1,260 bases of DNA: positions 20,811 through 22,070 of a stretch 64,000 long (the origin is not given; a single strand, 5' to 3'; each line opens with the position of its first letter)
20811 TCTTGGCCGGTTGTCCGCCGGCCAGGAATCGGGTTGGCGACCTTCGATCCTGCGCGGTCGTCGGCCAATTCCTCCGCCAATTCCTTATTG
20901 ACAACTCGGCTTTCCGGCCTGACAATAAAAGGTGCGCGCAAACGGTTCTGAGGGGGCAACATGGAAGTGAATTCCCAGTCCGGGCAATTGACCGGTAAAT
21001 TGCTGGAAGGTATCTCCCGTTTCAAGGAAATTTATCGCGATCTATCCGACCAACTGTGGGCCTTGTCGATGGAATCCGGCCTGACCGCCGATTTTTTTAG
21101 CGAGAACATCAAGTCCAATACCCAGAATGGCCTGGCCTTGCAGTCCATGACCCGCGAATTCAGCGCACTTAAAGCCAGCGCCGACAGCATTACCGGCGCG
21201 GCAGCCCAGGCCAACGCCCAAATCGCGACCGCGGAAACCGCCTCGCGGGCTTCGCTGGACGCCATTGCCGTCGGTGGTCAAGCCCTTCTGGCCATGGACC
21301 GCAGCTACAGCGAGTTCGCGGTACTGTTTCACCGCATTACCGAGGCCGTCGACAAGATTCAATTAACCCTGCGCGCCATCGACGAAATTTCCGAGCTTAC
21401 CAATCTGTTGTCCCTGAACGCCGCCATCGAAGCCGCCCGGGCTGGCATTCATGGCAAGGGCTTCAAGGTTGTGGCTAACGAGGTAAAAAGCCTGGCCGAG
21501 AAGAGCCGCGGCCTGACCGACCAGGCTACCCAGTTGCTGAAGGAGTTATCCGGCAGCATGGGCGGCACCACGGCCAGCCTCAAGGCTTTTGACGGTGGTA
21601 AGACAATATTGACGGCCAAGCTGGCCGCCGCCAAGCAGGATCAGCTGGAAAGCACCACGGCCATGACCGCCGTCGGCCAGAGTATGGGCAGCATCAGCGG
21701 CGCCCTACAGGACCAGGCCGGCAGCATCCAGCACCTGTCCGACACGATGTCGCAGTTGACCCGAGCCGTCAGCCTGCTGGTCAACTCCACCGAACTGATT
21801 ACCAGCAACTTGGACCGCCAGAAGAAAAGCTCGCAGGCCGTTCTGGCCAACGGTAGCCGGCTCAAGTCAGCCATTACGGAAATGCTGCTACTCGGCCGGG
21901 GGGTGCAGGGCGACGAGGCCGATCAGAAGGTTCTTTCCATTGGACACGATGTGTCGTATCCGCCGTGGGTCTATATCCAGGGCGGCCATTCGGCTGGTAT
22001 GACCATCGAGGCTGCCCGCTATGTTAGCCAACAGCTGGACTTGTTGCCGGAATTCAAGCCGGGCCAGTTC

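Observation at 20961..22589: Soluble chemoreceptor with inverted architecture: MCP signalling domain followed by a C-terminal solute-binding-protein-like domain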

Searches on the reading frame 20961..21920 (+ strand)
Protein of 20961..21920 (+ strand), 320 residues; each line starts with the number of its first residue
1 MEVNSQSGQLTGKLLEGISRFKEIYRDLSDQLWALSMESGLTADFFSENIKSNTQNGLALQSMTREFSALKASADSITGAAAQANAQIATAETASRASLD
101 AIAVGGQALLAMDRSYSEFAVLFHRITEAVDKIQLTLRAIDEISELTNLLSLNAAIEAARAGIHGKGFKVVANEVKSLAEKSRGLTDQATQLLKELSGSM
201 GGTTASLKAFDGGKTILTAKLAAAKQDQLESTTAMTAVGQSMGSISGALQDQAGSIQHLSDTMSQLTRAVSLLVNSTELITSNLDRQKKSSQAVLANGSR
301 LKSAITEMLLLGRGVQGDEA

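Call 44: search_solved_structures(query=window:20961-21920:+, max_evalue=0.000001, show_alignments=5)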
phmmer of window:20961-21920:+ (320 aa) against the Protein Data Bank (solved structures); distinct sequences matched with E-value up to 0.000001: 13.
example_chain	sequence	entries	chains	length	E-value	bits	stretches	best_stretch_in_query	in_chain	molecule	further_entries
2ch7_A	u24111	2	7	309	9e-15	58.7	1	14-299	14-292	METHYL-ACCEPTING CHEMOTAXIS PROTEIN | Methyl-accepting chemotaxis protein 2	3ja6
3ja6_H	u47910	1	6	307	1.3e-14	58.1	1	14-299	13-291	Methyl-accepting chemotaxis protein 2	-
2ch7_B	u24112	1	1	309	1.4e-14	58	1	14-299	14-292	METHYL-ACCEPTING CHEMOTAXIS PROTEIN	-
4jpb_B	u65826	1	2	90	5.8e-11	46.2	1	128-197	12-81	Methyl-accepting chemotaxis protein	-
3ur1_C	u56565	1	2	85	6.4e-11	46.1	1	128-197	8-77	Methyl-accepting chemotaxis protein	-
6s18_A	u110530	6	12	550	1.2e-10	45.2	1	4-271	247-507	Aromatic acid chemoreceptor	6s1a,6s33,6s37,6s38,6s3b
3g67_A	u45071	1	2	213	1.9e-10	44.5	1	127-200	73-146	Methyl-accepting chemotaxis protein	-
3g6b_A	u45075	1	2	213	2.7e-10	44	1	127-199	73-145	Methyl-accepting chemotaxis protein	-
1qu7_A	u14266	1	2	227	3.6e-10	43.6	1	84-286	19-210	METHYL-ACCEPTING CHEMOTAXIS PROTEIN I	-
3zx6_A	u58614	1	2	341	1.2e-09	41.8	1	66-287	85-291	HAMP, METHYL-ACCEPTING CHEMOTAXIS PROTEIN I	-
8c5v_I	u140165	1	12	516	2.3e-09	40.9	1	65-284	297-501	Methyl-accepting chemotaxis protein I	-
6s1k_E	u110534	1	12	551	3.2e-09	40.5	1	66-287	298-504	Methyl-accepting chemotaxis protein I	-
31cj_A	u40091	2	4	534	6.3e-09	39.5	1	77-216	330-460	Aerotaxis receptor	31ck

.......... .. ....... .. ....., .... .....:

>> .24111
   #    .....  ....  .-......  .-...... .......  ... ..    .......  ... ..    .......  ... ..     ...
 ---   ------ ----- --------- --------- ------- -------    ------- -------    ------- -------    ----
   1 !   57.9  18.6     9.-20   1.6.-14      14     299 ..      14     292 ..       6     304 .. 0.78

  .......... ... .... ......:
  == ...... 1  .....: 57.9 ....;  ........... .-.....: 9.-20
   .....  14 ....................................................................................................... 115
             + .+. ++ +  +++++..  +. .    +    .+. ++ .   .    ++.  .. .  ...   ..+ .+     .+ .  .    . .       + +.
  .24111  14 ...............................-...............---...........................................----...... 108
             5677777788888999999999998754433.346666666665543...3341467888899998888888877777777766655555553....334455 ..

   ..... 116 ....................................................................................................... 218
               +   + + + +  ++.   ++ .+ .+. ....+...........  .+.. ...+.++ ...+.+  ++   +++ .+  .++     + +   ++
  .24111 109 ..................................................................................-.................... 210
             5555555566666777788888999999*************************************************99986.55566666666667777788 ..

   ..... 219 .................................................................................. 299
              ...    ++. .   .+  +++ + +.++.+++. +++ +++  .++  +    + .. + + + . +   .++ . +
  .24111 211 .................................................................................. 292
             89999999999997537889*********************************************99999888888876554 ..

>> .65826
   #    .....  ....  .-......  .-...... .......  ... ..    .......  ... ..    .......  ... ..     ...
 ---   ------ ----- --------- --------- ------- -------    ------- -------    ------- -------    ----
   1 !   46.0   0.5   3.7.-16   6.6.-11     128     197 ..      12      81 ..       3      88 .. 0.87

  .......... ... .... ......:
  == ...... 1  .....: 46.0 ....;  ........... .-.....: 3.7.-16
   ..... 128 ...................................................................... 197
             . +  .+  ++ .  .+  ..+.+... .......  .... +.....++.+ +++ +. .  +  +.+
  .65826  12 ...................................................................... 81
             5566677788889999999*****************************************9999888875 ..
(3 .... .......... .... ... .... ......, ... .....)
